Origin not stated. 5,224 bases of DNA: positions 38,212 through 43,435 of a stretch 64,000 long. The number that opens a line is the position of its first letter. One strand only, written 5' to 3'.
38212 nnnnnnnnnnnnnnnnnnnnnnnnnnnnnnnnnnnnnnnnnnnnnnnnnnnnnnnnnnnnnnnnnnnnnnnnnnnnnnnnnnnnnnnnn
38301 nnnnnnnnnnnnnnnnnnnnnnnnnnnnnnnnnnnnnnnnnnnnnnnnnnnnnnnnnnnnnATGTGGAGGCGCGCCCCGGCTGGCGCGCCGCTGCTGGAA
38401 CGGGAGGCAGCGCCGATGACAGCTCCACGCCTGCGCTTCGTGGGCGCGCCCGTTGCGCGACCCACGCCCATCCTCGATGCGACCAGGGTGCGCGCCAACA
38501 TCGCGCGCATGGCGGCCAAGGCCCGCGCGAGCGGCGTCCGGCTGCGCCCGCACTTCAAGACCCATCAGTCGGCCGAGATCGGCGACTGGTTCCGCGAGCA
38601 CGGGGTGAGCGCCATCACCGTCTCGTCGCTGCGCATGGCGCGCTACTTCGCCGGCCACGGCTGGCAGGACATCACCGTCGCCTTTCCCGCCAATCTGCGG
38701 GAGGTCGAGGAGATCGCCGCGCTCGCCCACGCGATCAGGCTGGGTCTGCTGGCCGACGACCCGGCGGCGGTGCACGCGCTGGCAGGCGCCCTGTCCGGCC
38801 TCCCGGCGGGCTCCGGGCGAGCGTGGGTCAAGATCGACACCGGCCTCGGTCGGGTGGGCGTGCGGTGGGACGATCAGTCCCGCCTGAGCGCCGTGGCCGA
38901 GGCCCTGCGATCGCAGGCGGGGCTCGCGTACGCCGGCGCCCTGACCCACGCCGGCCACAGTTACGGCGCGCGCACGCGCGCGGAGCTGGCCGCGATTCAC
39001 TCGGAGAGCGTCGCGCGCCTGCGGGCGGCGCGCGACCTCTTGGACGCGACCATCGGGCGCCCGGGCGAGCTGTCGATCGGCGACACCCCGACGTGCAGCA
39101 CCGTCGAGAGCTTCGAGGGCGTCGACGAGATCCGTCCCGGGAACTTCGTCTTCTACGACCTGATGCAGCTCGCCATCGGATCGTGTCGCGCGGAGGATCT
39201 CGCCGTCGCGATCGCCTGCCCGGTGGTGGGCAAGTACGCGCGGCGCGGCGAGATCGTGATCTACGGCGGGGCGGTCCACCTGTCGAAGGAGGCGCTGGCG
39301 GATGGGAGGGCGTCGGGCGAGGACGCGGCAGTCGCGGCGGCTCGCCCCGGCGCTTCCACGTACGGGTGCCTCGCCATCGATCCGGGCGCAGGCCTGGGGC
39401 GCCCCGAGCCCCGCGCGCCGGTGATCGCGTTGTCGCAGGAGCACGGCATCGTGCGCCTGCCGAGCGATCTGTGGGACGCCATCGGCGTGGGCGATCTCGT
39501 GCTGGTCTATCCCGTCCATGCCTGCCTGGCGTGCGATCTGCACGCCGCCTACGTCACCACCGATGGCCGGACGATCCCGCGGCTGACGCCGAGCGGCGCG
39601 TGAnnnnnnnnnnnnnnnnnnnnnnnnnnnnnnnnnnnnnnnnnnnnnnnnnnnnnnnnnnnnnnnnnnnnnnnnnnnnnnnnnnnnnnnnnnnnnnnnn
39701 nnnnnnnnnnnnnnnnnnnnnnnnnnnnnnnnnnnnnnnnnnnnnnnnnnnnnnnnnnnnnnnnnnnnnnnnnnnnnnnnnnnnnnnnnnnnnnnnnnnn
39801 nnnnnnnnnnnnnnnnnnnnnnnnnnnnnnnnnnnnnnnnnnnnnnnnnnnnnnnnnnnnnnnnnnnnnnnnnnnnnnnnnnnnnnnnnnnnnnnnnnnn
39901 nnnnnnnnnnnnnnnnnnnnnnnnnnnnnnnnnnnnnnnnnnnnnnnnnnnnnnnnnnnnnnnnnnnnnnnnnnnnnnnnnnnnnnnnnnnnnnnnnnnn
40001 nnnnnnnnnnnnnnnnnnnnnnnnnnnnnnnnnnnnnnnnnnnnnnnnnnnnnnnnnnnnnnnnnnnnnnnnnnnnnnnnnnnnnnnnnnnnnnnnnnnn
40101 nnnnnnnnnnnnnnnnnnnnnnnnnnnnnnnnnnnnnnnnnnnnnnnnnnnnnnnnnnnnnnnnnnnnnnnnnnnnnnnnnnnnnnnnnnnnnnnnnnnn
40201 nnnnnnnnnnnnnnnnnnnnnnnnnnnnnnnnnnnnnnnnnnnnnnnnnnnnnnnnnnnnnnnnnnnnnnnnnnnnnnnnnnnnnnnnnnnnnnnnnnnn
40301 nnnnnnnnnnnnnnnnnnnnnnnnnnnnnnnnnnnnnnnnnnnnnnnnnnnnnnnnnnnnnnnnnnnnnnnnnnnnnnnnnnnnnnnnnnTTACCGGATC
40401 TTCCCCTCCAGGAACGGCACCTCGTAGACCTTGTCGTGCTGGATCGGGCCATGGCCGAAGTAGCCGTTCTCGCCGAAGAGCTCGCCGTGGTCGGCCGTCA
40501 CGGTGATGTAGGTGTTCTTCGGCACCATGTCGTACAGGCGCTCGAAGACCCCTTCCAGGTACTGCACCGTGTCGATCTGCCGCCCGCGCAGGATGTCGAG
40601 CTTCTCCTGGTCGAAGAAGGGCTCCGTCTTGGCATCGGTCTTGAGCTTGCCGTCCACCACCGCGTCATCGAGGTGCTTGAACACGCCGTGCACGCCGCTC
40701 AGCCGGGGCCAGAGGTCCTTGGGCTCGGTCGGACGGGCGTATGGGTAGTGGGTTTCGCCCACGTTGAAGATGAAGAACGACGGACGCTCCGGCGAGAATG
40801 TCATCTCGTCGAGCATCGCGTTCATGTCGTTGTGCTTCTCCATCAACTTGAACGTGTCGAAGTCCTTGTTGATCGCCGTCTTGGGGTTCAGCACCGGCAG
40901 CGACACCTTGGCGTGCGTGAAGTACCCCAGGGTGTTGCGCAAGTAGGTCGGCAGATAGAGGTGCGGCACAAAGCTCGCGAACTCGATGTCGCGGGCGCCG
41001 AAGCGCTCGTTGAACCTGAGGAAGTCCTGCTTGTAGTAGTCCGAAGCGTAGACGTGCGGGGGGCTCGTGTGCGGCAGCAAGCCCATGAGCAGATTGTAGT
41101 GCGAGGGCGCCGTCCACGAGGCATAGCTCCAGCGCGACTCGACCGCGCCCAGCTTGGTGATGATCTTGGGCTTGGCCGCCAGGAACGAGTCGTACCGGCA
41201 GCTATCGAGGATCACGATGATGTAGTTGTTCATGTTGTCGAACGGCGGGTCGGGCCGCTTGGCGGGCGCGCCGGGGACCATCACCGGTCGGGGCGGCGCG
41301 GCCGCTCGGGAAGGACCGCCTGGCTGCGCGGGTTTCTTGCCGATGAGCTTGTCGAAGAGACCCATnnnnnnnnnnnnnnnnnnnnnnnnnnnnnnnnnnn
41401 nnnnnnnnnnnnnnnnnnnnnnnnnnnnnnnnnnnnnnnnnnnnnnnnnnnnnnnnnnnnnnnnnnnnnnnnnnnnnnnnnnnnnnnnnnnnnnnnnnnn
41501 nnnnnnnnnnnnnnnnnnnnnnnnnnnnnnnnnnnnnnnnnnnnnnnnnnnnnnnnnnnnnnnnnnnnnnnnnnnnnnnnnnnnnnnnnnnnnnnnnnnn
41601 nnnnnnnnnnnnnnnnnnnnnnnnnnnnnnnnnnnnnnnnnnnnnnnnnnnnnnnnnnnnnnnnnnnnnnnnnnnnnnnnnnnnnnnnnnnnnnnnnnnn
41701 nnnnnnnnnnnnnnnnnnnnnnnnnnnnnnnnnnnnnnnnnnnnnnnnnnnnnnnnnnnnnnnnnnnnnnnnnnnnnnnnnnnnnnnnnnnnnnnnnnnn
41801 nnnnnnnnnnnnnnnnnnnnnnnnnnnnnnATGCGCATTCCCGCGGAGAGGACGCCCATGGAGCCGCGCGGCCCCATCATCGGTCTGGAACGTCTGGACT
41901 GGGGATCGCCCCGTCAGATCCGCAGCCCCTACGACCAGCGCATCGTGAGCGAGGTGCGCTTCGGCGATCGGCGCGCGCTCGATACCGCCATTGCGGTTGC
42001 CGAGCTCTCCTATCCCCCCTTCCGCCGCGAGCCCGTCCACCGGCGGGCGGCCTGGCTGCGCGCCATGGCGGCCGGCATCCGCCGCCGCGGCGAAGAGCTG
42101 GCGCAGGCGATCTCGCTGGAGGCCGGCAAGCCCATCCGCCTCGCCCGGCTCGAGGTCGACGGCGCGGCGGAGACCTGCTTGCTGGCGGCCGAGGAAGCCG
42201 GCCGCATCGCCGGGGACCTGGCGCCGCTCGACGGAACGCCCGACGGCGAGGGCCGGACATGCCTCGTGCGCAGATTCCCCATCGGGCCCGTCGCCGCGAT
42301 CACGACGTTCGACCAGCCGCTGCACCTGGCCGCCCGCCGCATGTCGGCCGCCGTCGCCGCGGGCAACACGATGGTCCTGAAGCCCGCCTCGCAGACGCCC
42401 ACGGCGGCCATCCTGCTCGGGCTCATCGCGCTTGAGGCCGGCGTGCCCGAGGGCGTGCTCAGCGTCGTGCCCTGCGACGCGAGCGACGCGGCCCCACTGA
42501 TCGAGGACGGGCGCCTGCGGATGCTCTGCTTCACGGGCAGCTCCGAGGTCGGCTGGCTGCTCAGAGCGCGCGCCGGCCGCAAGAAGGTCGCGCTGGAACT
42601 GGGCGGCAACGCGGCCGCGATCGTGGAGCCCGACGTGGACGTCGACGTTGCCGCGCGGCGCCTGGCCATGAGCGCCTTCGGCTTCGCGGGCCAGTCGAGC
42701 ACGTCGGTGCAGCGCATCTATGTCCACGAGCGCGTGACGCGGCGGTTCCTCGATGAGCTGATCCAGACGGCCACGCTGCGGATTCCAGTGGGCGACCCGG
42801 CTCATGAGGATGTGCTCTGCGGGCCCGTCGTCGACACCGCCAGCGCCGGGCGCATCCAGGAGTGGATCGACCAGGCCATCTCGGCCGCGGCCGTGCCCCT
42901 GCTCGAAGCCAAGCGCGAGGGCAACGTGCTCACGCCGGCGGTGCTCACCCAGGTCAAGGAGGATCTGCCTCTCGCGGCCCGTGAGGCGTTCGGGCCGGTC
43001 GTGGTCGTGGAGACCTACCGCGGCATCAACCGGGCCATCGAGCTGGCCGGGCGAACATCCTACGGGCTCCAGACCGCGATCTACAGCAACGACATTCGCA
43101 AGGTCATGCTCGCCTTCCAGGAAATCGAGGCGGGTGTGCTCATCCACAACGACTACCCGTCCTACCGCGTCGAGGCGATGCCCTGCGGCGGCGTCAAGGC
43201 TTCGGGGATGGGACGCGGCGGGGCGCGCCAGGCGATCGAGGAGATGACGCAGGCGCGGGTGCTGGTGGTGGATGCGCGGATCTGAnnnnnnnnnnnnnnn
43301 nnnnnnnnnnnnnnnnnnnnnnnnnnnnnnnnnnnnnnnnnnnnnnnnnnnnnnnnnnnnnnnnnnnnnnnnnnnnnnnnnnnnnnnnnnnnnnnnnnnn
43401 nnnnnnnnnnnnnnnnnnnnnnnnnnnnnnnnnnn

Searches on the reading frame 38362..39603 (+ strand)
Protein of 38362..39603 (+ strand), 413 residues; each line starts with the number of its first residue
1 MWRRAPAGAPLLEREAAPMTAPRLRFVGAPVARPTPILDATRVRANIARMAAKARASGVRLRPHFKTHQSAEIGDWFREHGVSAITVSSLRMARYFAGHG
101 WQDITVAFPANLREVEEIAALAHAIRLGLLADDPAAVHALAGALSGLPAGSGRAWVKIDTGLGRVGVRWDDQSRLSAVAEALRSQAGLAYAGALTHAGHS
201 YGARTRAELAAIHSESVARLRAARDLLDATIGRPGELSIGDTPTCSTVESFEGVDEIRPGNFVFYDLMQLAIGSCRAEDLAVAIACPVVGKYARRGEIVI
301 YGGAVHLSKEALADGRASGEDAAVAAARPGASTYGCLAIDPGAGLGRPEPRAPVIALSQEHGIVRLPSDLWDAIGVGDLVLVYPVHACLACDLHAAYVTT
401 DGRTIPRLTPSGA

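Call 72: search_protein_families(library=pfam, proteins=[window:38362-39603:+], max_evalue=0.0001)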
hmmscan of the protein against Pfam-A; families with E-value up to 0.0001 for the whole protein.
window:38362-39603:+ (413 aa): 2 families
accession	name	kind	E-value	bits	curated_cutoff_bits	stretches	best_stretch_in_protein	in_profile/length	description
PF01168.26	Ala_racemase_N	-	1.7e-17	64.3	24.1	1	39-264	2-216/220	Alanine racemase, N-terminal domain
PF14031.13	D-ser_dehydrat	-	1.2e-14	55.2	22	1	281-399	1-96/97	Putative serine dehydratase domain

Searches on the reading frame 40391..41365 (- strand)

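Call 72: search_protein_families(library=pfam, proteins=[window:40391-41365:-], max_evalue=0.0001)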
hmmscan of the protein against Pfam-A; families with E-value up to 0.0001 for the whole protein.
window:40391-41365:- (324 aa): 1 family
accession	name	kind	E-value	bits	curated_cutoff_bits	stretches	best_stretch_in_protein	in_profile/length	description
PF00884.28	Sulfatase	-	3.3e-05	23.8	25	0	192-319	161-270/301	Sulfatase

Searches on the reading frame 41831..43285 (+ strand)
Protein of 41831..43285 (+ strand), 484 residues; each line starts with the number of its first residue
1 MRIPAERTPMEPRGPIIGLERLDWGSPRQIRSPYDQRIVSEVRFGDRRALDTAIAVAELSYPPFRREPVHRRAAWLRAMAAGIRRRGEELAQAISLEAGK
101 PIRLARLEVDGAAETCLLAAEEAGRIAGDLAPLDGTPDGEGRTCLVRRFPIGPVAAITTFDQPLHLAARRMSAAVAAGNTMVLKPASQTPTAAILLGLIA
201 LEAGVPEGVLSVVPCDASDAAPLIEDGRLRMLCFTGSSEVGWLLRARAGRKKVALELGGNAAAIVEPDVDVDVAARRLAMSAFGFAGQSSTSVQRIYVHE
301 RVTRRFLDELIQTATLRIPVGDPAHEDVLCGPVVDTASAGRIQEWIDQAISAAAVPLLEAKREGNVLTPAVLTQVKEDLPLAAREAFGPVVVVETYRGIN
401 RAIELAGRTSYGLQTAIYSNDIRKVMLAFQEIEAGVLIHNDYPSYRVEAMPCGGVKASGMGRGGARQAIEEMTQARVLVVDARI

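Call 72: search_protein_families(library=pfam, proteins=[window:41831-43285:+], max_evalue=0.0001)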
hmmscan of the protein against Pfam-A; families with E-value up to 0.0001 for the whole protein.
window:41831-43285:+ (484 aa): 1 family
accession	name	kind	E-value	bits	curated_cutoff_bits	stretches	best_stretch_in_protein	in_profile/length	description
PF00171.27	Aldedh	-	1.2e-119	400.4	23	1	29-476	10-459/461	Aldehyde dehydrogenase family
